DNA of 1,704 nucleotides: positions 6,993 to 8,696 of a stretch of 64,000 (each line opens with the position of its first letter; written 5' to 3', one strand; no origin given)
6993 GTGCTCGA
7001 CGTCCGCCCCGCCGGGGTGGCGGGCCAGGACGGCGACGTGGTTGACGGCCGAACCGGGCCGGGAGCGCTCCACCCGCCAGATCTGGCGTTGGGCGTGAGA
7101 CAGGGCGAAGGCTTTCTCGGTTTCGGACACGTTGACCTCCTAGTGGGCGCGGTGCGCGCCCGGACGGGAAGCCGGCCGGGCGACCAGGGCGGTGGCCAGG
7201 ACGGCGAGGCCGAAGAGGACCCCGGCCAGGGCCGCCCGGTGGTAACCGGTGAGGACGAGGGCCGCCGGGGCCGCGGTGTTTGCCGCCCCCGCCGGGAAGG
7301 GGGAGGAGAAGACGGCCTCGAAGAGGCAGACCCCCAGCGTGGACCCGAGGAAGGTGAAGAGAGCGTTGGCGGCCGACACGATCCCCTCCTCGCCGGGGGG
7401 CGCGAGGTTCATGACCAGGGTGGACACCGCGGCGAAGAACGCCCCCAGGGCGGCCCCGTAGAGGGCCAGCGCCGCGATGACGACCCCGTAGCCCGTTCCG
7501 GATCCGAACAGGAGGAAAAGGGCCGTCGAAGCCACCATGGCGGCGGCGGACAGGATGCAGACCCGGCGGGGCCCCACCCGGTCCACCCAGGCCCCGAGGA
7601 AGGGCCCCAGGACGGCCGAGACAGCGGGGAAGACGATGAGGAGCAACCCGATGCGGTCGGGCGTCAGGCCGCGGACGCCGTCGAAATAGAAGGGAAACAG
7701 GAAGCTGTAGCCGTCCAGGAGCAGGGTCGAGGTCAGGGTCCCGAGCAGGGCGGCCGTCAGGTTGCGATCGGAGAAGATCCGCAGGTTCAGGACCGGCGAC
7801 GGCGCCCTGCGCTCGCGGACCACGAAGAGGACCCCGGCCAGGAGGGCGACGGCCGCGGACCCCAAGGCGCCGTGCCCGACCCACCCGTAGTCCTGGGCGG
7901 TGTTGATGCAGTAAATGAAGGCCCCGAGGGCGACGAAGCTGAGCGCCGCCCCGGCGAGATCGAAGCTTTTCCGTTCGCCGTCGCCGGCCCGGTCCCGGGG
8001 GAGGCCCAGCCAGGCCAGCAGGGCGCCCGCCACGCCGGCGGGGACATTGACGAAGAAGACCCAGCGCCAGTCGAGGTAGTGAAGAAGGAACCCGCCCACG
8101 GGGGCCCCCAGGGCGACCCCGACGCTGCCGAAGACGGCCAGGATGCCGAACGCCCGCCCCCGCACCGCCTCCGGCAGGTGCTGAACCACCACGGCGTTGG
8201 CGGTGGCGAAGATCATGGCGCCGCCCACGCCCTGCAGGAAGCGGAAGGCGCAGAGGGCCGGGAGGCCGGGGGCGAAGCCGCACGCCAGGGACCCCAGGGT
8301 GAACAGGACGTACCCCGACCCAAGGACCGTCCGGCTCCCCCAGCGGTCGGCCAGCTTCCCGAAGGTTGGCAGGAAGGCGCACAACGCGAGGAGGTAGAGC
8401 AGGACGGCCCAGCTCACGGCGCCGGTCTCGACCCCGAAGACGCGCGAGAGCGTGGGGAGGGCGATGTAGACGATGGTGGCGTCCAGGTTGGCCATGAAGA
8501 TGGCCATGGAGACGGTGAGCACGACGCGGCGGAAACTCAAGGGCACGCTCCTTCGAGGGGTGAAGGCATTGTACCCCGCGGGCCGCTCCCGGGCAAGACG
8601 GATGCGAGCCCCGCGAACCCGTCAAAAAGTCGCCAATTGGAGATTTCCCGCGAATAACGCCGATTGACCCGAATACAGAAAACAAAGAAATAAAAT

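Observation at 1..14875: Dimodular NRPS (C-A-T-C-A-T-R) with starter C domain and terminal reductase, coupled to MFS and RND exporters: candidate N-acyl dipeptide aldehyde / pyrazinone locus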

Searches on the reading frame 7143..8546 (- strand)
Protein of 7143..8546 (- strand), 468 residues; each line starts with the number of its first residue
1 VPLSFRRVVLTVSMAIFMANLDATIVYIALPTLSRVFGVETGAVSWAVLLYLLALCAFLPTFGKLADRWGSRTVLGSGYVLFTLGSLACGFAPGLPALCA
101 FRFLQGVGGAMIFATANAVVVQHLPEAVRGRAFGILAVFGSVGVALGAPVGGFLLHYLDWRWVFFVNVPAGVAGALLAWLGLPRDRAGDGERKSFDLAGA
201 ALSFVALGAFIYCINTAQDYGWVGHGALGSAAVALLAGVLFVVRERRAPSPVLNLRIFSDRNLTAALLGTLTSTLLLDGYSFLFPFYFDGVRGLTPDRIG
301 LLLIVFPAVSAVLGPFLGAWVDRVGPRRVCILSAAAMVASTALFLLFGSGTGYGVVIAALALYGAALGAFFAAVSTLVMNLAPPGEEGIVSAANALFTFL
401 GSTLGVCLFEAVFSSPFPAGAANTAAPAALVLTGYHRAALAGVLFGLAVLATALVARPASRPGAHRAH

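Call 8: search_protein_families(library=pfam, proteins=[window:7143-8546:-], max_evalue=0.001)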
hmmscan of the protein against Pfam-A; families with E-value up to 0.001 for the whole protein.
window:7143-8546:- (468 aa): 3 families
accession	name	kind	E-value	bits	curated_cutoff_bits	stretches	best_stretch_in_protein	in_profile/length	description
PF07690.21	MFS_1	-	8.9e-60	202.9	33.4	1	13-405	2-346/347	Major Facilitator Superfamily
PF00083.30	Sugar_tr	-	1.7e-10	40.8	22.3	2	59-179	63-189/452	Sugar (and other) transporter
PF12832.13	MFS_1_like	-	5.1e-09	36.1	25.2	1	39-165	244-372/373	MFS_1 like family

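Call 9: find_encoding_contigs(protein=window:7143-8546:-, flank=10000, max_places=6)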
Protein window:7143-8546:- (468 aa): no gene with exactly this product is on record in the collection.
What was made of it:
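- Tried and rejected: Looking up the MFS from my first start codon found nothing (call 9).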

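Call 23: find_homologous_proteins(query=window:7143-8546:-, max_evalue=1e-20)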
Query window:7143-8546:- (468 aa): 3178 proteins with E <= 1e-20 among 8000 candidates; the best 120 are listed.
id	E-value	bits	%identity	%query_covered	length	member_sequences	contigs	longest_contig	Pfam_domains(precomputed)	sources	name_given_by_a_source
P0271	6.1e-291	983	100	100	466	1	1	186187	PF00083.31,PF12832.14,PF07690.22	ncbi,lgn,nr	ncbi:MAG: MFS transporter [Acidobacteria bacterium]|nr:MFS transporter [Acidobacteriota bacterium]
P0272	9.8e-122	425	51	97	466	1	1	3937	PF00083.31,PF12832.14,PF07690.22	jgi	jgi:EmrB/QacA subfamily drug resistance transporter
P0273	1.6e-104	368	48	91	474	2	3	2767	PF13347.13,PF00083.31,PF12832.14,PF07690.22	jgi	jgi:EmrB/QacA subfamily drug resistance transporter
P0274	1.5e-98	349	48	94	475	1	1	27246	PF07690.22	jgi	jgi:EmrB/QacA subfamily drug resistance transporter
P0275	2.9e-72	262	38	93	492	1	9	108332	PF00083.31,PF07690.22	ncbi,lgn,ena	-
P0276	3.9e-71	258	37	98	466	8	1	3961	PF12832.14,PF07690.22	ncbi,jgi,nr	ncbi:MAG: MFS transporter [Syntrophales bacterium]|jgi:EmrB/QacA subfamily drug resistance transport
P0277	1.3e-56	210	38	81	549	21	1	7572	PF00083.31,PF07690.22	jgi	jgi:EmrB/QacA subfamily drug resistance transporter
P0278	2.1e-54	203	32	90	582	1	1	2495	PF07690.22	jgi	-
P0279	2.7e-53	199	33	86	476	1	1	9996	PF00083.31,PF07690.22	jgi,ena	-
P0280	3.0e-53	199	32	97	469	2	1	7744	PF00083.31,PF07690.22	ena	-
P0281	1.3e-52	197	35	79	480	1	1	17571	PF06609.19,PF00083.31,PF07690.22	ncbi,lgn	-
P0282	3.7e-50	189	34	90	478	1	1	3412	PF00083.31,PF07690.22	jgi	jgi:EmrB/QacA subfamily drug resistance transporter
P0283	6.1e-50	188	33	88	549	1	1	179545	PF00083.31,PF07690.22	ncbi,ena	-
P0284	1.3e-49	187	38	86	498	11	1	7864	PF07690.22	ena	-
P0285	1.8e-49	187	35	96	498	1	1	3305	PF07690.22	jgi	jgi:EmrB/QacA subfamily drug resistance transporter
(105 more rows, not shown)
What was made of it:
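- Tried and rejected: The deposited protein starts 2 codons later (call 23).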

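Call 24: find_encoding_contigs(protein=P0271, flank=10000, max_places=3)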
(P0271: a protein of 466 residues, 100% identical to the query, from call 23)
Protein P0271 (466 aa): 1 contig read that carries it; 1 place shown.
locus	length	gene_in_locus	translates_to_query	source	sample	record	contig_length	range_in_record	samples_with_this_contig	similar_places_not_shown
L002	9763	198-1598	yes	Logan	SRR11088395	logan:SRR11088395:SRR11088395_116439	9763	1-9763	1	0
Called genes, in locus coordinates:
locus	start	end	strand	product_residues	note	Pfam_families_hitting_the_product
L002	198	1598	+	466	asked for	PF00083:Sugar_tr (weak), PF07690:MFS_1, PF12832:MFS_1_like (faint)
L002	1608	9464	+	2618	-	PF00668:Condensation, PF00501:AMP-binding, PF13193:AMP-binding_C, PF00550:PP-binding, PF00668:Condensation, PF00501:AMP-binding, PF00550:PP-binding, PF01370:Epimerase, +2 more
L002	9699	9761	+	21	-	?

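Call 25: find_encoding_contigs(protein=P0274, flank=10000, max_places=3)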
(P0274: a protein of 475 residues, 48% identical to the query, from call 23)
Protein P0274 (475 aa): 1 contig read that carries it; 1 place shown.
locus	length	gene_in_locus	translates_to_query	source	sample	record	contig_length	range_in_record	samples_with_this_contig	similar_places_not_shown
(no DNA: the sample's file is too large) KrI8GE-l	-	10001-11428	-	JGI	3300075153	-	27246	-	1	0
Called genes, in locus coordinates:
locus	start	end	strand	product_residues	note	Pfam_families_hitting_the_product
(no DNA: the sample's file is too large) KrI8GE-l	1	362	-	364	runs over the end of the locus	PF01869:BcrAD_BadFG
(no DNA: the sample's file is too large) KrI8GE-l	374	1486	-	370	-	PF01408:GFO_IDH_MocA, PF02894:GFO_IDH_MocA_C, PF22725:GFO_IDH_MocA_C3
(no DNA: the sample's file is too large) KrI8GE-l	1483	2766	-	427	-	PF00155:Aminotran_1_2 (weak), PF01041:DegT_DnrJ_EryC1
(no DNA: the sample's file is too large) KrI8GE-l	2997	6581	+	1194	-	PF01855:POR_N, PF17147:PFOR_II, PF01558:POR, PF10371:EKR, PF12837:Fer4_6 (weak), PF12838:Fer4_7, PF13187:Fer4_9 (weak), PF13237:Fer4_10 (weak), +5 more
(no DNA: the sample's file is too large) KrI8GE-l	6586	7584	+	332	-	PF01180:DHO_dh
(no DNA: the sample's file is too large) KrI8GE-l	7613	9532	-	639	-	PF02743:dCache_1, PF22673:MCP-like_PDC_1, PF00672:HAMP, PF07228:SpoIIE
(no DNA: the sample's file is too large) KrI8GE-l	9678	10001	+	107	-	PF01740:STAS, PF13466:STAS_2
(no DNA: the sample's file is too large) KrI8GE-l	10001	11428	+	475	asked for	PF07690:MFS_1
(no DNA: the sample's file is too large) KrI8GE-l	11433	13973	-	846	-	PF05893:LuxC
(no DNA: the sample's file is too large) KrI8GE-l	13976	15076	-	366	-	PF04443:LuxE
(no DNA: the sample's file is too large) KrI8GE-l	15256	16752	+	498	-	PF13581:HATPase_c_2, PF02518:HATPase_c (weak)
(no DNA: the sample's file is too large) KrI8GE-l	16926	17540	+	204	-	-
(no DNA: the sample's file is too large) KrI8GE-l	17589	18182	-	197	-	PF21176:RecR_HhH, PF02132:RecR_ZnF (weak), PF01751:Toprim (weak), PF13662:Toprim_4, PF21175:RecR_C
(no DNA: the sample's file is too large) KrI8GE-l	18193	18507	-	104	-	PF02575:YbaB_DNA_bd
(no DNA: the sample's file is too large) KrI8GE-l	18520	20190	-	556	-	PF05496:RuvB_N (weak), PF13604:AAA_30 (weak), PF13177:DNA_pol3_delta2, PF00004:AAA, PF07728:AAA_5, PF22608:DNAX_ATPase_lid, PF12169:DNA_pol3_gamma3, PF12362:DUF3646, +1 more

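Call 27: search_protein_families(library=pfam, proteins=[L002:7608-9461:+], max_evalue=0.01)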
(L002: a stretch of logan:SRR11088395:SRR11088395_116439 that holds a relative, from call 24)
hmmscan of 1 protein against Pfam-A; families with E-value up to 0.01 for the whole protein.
L002:7608-9461:+ (618 aa): 6 families
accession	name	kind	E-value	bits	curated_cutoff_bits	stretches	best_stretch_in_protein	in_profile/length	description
PF07993.18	NAD_binding_4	-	4.6e-45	154.2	20.1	1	103-348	1-256/258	Male sterility protein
PF01370.27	Epimerase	-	1.4e-12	48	20.9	1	101-300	1-172/240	NAD dependent epimerase/dehydratase family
PF00027.35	cNMP_binding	-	1.1e-11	44.9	27.5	1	504-588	2-85/89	Cyclic nucleotide-binding domain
PF00550.31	PP-binding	-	1e-07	32.6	20.8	1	1-39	24-64/67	Phosphopantetheine attachment site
PF01073.25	3Beta_HSD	-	7.8e-05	22.3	22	0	102-120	1-19/280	3-beta hydroxysteroid dehydrogenase/isomerase family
PF16363.11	GDP_Man_Dehyd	-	0.0001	22.3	27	0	102-121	1-20/332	GDP-mannose 4,6 dehydratase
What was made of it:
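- On Cyclic-nucleotide-binding domain (PF00027): 44.9 bits against 27.5, on L002, outside the window (call 27).
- PF00027 scores above its gathering threshold (call 27).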

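Call 29: find_homologous_proteins(query=L002:8400-9461:+, max_evalue=0.00001)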
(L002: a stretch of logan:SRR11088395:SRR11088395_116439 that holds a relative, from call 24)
Query L002:8400-9461:+ (354 aa): 3 proteins with E <= 0.00001 among 8000 candidates.
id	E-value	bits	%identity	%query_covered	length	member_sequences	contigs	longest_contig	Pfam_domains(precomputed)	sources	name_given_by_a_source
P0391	7.8e-76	274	41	100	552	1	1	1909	PF04321.24,PF16363.12,PF01073.26,PF07993.19,PF00027.36,PF01370.28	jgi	-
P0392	7.0e-56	208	37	100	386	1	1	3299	PF07993.19,PF00027.36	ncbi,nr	ncbi:MAG: cyclic nucleotide-binding domain-containing protein, partial [Methanospirillum sp.]|nr:cyc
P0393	2.4e-37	147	33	87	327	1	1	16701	PF00027.36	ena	-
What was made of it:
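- Tried and rejected: The homologue search with the R-CNB tail returned only 3 proteins and missed the query protein itself (call 29).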

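Call 31: find_encoding_contigs(protein=P0393, flank=10000, max_places=3)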
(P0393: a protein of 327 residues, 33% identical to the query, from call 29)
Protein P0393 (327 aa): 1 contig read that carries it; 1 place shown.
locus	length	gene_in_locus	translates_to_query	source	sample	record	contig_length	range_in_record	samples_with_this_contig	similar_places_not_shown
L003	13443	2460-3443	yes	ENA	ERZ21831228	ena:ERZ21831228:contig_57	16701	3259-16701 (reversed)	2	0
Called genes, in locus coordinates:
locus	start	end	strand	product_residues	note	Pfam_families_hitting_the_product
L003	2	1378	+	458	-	?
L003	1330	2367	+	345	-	PF00550:PP-binding, PF01073:3Beta_HSD (faint), PF01370:Epimerase, PF16363:GDP_Man_Dehyd (weak), PF07993:NAD_binding_4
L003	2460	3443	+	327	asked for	PF00027:cNMP_binding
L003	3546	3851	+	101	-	PF05175:MTS (weak), PF08241:Methyltransf_11 (faint), PF13649:Methyltransf_25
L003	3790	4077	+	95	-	PF08241:Methyltransf_11 (weak)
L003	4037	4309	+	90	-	-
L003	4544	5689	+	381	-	PF00072:Response_reg, PF13185:GAF_2 (faint), PF00989:PAS (weak), PF13188:PAS_8 (weak), PF13426:PAS_9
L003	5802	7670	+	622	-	PF08448:PAS_4, PF13426:PAS_9 (weak), PF00989:PAS (weak), PF13426:PAS_9, PF08447:PAS_3, PF07536:HWE_HK (weak), PF07568:HisKA_2, PF02518:HATPase_c (weak)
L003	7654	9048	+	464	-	PF00072:Response_reg, PF13426:PAS_9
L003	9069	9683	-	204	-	PF00072:Response_reg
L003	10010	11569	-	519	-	PF08448:PAS_4 (faint), PF13188:PAS_8 (faint), PF21370:PAS_GdpP (faint), PF08447:PAS_3 (faint), PF00989:PAS (weak), PF13426:PAS_9 (weak), PF02518:HATPase_c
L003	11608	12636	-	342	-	PF00072:Response_reg, PF00989:PAS, PF08448:PAS_4, PF13426:PAS_9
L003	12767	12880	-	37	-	-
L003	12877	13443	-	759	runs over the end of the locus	PF08448:PAS_4, PF00989:PAS, PF13188:PAS_8, PF13426:PAS_9, PF08447:PAS_3, PF07536:HWE_HK (weak), PF07568:HisKA_2, PF02518:HATPase_c, +2 more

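Call 34: find_encoding_contigs(protein=P0272, flank=5000, max_places=3)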
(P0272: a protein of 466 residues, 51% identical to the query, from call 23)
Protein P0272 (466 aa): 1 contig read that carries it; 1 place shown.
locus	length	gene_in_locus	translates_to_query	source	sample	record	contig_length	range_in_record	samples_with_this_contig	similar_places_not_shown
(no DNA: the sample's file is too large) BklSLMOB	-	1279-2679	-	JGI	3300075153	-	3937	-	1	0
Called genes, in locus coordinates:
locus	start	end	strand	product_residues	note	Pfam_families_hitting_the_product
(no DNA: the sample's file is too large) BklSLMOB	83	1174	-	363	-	PF01551:Peptidase_M23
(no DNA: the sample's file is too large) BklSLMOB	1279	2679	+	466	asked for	PF00083:Sugar_tr (weak), PF07690:MFS_1, PF12832:MFS_1_like (faint)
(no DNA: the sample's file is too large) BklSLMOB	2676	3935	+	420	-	?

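Call 35: find_encoding_contigs(protein=P0273, flank=5000, max_places=3)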
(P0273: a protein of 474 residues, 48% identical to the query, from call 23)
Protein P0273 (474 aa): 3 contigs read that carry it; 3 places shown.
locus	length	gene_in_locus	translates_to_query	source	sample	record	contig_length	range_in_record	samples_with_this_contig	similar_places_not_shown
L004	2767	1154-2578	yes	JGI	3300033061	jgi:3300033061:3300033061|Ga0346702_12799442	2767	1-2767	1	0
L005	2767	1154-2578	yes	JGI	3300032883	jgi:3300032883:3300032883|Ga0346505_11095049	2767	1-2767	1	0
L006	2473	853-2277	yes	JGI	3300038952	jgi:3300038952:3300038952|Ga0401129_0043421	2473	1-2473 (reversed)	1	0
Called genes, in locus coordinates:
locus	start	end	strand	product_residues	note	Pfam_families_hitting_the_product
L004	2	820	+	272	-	?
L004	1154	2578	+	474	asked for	PF00083:Sugar_tr (faint), PF12832:MFS_1_like (faint), PF07690:MFS_1, PF13347:MFS_2, PF07690:MFS_1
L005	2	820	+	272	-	?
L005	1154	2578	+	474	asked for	PF00083:Sugar_tr (faint), PF12832:MFS_1_like (faint), PF07690:MFS_1, PF13347:MFS_2, PF07690:MFS_1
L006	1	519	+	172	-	?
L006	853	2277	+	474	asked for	PF00083:Sugar_tr (faint), PF12832:MFS_1_like (faint), PF07690:MFS_1, PF13347:MFS_2, PF07690:MFS_1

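Call 43: search_solved_structures(query=L002:7860-9461:+, max_evalue=0.01, show_alignments=1)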
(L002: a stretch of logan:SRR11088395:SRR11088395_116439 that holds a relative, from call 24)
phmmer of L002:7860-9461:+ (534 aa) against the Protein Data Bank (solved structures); distinct sequences matched with E-value up to 0.01: 45.
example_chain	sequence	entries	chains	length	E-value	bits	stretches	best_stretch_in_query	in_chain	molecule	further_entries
4u7w_A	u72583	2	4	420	2.1e-34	122.3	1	15-309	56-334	MxaA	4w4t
8v1x_A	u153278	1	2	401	6.1e-30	107.6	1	16-292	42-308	Type I polyketide synthase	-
6vtj_A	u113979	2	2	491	3.4e-23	85.3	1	14-384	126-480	Non-ribosomal peptide synthetase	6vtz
4f6c_A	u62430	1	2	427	8.7e-23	84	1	12-292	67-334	AusA reductase domain protein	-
4f6l_B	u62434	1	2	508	1.4e-22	83.3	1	12-292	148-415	AusA reductase domain protein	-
4dqv_A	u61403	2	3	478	2.5e-19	72.5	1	8-229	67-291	PROBABLE PEPTIDE SYNTHETASE NRP (PEPTIDE SYNTHASE) | Peptide synthetase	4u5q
5msc_A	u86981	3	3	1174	4.8e-18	68.3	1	11-256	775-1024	Carboxylic acid reductase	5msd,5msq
5mso_A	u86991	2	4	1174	5.4e-17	64.8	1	16-250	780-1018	Carboxylic acid reductase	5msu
2pqq_A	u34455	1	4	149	9.1e-13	50.9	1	396-525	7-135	Putative transcriptional regulator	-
5msp_A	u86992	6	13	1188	9.6e-13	50.8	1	8-252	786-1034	Thioester reductase domain-containing protein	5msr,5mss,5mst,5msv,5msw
3h3u_A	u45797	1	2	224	7e-10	41.4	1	421-526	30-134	PROBABLE TRANSCRIPTIONAL REGULATORY PROTEIN (PROBABLY CRP/FNR-FAMILY)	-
3mzh_A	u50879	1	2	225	7.1e-10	41.3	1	421-526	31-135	PROBABLE TRANSCRIPTIONAL REGULATORY PROTEIN (PROBABLY CRP/FNR-FAMILY)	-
3d0s_A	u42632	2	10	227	7.1e-10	41.3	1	421-526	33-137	TRANSCRIPTIONAL REGULATORY PROTEIN | PROBABLE TRANSCRIPTIONAL REGULATORY PROTEIN (PROBABLY CRP/ FNR-FAMILY)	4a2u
3i54_A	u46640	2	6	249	8.9e-10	41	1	421-526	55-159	Transcriptional regulator, Crp/Fnr family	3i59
4cyd_A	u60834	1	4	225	1.9e-08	36.6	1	421-533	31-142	PROBABLE TRANSCRIPTION REGULATOR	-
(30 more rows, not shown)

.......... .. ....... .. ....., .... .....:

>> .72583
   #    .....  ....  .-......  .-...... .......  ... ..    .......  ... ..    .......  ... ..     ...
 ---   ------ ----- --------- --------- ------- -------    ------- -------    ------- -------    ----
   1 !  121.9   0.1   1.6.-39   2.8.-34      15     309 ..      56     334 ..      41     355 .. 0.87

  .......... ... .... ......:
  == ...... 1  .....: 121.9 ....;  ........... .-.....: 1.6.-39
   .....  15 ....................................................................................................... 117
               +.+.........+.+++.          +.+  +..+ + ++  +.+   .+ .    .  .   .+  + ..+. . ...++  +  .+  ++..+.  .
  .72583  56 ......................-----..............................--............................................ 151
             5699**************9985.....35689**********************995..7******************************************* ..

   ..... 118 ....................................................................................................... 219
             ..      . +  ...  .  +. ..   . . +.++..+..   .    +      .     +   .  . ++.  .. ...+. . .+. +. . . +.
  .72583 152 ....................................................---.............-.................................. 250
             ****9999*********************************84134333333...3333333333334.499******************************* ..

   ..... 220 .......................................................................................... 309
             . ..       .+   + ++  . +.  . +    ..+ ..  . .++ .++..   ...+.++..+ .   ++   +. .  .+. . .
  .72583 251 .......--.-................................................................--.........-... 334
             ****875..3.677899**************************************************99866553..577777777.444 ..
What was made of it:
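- On Reductive-release dimodular NRPS (pyrazinone / dipeptide-aldehyde type): Aligned to the MxaA R domain at 2e-34 (call 43).
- R domain: nearest solved structures are the terminal reductases MxaA and AusA, with Tyr and Lys aligned (call 43).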
